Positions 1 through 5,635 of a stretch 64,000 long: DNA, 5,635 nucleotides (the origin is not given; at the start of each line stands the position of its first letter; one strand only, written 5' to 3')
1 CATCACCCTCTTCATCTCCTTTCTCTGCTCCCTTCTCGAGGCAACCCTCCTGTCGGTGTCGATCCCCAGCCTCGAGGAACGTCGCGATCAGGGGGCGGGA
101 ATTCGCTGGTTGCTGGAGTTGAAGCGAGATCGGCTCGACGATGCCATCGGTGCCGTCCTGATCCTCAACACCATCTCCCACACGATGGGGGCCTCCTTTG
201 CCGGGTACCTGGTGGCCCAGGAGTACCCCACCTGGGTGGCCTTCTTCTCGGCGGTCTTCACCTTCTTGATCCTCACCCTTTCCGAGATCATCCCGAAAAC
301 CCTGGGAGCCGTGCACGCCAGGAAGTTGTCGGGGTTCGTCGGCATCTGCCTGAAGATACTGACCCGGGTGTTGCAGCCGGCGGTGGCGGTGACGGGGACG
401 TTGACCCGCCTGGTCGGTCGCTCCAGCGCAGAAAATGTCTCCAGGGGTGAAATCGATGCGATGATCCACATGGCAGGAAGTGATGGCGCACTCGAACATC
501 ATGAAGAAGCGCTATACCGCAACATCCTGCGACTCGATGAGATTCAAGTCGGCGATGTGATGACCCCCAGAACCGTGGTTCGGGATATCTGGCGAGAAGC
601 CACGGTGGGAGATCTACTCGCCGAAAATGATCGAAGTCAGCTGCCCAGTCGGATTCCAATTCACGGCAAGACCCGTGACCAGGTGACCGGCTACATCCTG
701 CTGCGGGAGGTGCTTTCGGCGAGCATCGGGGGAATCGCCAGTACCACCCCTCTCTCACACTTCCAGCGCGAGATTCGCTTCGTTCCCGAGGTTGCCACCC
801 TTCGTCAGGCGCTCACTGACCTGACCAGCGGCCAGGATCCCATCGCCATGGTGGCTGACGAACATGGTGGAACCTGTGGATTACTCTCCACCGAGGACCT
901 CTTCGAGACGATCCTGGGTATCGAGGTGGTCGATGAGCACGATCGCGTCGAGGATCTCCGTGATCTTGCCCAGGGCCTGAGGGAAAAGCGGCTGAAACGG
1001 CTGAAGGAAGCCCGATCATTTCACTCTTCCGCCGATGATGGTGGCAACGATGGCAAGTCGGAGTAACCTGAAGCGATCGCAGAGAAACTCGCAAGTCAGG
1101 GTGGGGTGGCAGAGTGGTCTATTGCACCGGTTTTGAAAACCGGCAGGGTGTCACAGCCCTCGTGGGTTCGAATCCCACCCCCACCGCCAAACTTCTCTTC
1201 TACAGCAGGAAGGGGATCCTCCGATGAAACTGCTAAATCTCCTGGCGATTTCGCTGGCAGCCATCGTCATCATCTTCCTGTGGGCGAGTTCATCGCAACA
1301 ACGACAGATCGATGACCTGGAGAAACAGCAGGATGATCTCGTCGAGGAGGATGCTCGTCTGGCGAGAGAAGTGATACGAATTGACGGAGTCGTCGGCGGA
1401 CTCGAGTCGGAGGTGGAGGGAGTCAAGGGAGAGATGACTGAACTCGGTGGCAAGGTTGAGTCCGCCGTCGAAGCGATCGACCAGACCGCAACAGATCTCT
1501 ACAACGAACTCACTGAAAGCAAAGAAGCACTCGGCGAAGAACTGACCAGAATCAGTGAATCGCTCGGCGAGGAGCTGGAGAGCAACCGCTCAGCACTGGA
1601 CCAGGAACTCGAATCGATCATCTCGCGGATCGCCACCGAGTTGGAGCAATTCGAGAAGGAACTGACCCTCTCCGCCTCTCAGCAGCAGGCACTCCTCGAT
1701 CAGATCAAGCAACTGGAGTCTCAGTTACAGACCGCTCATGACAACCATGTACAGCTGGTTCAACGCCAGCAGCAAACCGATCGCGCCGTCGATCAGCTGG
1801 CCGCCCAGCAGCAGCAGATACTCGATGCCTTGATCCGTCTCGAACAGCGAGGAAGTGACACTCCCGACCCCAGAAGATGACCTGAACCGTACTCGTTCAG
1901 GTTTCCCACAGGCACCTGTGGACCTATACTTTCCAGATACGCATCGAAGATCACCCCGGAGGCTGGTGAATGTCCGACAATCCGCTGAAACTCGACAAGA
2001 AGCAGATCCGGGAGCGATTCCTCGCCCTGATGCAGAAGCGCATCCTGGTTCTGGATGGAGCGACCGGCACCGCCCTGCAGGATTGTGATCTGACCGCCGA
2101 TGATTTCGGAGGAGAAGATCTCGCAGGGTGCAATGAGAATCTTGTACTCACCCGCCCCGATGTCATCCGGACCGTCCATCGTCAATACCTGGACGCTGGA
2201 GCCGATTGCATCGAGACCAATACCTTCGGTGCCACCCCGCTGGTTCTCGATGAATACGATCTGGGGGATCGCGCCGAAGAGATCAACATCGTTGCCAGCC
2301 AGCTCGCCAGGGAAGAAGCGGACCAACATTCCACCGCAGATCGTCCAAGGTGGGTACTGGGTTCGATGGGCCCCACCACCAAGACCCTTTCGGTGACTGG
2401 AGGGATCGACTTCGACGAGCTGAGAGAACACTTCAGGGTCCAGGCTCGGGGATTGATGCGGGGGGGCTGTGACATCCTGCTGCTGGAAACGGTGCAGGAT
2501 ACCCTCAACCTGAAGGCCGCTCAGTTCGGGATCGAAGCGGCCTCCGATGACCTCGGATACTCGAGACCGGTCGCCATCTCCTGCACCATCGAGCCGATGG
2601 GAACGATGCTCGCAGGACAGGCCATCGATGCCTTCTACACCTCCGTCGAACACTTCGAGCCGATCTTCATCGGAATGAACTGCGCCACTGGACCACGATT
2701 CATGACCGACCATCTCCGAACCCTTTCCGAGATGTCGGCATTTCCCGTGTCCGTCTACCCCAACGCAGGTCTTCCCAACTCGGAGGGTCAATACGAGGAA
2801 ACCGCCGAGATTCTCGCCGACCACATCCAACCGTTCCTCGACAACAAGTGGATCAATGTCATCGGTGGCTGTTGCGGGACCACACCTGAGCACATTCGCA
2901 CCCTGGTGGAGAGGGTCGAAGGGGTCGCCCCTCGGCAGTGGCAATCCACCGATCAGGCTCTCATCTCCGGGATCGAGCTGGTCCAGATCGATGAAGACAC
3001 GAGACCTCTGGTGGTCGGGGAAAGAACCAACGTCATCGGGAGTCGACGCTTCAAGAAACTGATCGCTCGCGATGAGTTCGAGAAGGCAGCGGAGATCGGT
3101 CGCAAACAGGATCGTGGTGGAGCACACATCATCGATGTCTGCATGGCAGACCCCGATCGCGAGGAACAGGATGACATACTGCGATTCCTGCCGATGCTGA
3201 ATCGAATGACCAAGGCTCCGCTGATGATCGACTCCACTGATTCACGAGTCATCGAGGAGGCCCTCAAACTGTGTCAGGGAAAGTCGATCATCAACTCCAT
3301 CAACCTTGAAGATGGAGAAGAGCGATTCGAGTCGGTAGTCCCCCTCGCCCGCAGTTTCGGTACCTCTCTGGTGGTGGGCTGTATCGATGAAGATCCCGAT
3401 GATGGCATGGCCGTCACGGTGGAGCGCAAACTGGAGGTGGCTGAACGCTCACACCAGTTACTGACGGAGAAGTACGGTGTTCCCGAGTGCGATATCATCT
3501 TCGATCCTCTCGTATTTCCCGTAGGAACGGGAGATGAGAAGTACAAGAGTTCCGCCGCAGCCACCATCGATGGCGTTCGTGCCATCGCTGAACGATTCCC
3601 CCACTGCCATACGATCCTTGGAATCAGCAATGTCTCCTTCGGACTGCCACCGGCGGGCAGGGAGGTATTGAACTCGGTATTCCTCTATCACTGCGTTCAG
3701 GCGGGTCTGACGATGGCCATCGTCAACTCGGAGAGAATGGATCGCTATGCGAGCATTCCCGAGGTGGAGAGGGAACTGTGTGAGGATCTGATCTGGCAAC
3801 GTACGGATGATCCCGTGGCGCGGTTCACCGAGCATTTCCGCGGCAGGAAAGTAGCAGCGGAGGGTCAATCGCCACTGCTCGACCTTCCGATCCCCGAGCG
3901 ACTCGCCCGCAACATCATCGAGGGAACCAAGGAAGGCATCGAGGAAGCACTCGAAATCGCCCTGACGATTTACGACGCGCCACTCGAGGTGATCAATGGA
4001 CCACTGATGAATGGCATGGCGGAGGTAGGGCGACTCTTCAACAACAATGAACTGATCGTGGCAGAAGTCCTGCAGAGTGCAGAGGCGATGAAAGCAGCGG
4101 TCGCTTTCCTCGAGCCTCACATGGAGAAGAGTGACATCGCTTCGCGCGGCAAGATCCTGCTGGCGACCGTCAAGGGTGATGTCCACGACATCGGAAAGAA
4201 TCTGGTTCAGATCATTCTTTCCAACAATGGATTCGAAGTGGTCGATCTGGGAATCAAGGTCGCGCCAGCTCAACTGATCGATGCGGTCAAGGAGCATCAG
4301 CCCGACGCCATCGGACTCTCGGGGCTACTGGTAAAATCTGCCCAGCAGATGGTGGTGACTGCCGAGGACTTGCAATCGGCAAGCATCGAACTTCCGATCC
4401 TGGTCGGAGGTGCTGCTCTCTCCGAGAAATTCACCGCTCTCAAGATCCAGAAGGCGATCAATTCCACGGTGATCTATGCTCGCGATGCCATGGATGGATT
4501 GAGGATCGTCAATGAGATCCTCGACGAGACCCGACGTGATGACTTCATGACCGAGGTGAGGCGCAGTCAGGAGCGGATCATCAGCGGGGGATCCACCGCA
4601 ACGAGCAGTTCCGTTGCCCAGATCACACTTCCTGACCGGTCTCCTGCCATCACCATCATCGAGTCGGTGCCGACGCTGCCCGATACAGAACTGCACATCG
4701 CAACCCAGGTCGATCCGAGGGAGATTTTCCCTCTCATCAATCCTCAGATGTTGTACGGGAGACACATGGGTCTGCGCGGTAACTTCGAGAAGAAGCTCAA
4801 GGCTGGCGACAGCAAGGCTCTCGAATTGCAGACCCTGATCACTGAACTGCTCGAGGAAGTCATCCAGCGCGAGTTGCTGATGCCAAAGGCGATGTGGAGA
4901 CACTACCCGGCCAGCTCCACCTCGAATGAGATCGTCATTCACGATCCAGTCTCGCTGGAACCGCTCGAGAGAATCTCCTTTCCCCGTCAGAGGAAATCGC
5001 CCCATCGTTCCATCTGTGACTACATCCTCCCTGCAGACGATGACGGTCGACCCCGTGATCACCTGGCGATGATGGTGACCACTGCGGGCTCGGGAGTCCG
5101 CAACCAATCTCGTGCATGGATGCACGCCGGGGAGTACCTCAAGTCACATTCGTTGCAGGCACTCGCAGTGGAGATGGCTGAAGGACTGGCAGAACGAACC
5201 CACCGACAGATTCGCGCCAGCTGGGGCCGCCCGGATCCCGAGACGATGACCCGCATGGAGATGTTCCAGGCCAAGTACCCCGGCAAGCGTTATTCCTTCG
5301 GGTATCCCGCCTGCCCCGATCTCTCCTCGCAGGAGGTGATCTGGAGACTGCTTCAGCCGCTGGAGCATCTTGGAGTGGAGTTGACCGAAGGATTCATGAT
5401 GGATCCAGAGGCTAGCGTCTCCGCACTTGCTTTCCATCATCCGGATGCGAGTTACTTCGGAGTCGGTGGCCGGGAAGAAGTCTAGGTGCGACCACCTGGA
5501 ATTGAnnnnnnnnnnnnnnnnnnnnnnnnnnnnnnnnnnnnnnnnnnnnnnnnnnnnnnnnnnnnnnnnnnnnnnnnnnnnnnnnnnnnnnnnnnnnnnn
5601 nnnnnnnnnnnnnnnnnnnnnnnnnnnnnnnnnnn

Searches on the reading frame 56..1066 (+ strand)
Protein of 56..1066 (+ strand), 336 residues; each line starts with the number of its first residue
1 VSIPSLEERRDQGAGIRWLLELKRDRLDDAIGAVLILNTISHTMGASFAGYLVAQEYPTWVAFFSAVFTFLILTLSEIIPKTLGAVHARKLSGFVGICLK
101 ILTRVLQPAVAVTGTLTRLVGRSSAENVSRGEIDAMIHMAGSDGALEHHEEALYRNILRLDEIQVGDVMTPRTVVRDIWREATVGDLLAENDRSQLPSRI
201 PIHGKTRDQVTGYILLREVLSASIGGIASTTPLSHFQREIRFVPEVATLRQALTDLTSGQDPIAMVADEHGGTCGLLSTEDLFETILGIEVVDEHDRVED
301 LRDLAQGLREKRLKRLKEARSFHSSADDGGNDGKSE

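Call 49: search_protein_families(library=pfam, proteins=[window:56-1066:+], max_evalue=0.001)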
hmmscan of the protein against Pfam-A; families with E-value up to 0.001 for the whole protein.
window:56-1066:+ (336 aa): 1 family
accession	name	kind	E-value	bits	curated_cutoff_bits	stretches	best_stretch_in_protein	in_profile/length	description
PF01595.25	CNNM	-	3.3e-19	69.7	28.4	1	5-150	27-181/181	Cyclin M transmembrane N-terminal domain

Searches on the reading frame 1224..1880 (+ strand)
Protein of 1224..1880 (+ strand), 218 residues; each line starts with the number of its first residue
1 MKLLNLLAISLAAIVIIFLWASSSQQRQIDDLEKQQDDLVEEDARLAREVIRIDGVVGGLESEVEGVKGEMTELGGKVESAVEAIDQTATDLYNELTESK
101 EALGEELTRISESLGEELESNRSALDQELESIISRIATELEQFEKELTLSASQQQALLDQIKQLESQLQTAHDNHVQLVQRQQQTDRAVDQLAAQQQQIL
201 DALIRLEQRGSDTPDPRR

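Call 49: search_protein_families(library=pfam, proteins=[window:1224-1880:+], max_evalue=0.001)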
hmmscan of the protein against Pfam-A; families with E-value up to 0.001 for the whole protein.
window:1224-1880:+ (218 aa): 1 family
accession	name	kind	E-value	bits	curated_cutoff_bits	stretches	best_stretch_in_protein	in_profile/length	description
PF07889.17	DUF1664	-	0.00066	20.2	34.6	0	26-80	65-119/124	Protein of unknown function (DUF1664)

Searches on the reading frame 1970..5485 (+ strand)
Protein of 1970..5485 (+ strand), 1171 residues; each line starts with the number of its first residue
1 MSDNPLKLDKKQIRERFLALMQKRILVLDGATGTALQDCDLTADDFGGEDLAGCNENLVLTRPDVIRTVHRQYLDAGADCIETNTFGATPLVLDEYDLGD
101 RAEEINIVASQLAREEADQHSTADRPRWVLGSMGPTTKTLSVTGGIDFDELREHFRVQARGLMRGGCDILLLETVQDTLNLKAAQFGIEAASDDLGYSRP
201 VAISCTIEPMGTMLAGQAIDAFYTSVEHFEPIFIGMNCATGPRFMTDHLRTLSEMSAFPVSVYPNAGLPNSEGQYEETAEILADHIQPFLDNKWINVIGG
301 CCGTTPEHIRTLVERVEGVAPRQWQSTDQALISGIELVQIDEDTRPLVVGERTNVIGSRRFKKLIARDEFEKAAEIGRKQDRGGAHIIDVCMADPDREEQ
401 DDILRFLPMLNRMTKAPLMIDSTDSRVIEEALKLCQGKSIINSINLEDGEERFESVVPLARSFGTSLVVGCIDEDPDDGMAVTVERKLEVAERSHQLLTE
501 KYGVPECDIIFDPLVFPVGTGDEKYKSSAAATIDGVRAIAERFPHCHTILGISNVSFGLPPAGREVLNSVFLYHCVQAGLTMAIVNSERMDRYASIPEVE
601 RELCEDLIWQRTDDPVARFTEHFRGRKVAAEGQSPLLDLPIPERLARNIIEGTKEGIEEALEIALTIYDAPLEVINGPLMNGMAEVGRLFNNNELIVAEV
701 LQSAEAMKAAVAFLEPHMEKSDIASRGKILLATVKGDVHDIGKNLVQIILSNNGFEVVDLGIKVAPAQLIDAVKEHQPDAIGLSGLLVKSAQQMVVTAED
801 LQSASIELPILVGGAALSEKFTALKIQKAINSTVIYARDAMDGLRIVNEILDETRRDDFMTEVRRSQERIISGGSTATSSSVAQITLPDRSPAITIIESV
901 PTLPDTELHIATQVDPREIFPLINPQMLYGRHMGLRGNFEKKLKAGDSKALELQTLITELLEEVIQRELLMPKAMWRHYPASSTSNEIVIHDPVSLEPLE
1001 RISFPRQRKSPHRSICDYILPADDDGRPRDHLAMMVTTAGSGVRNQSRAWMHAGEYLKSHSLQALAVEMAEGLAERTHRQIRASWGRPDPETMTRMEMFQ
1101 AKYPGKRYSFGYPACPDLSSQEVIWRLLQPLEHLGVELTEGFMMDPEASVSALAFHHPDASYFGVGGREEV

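Call 49: search_protein_families(library=pfam, proteins=[window:1970-5485:+], max_evalue=0.001)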
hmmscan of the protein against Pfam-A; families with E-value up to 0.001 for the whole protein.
window:1970-5485:+ (1171 aa): 5 families
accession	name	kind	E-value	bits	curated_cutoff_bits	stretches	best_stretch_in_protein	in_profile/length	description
PF02574.22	S-methyl_trans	-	1.2e-87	294.9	22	1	26-316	1-283/283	Homocysteine S-methyltransferase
PF02965.22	Met_synt_B12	-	5.2e-45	154.4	25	1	919-1166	5-258/273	Vitamin B12 dependent methionine synthase, activation domain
PF00809.28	Pterin_bind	-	1.1e-43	150.1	25.5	1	350-586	1-244/244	Pterin binding enzyme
PF02607.22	B12-binding_2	-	1.5e-20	73.6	23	1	643-715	3-74/74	B12 binding domain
PF02310.24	B12-binding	-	7.1e-20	71.5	32.1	1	727-821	1-97/121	B12 binding domain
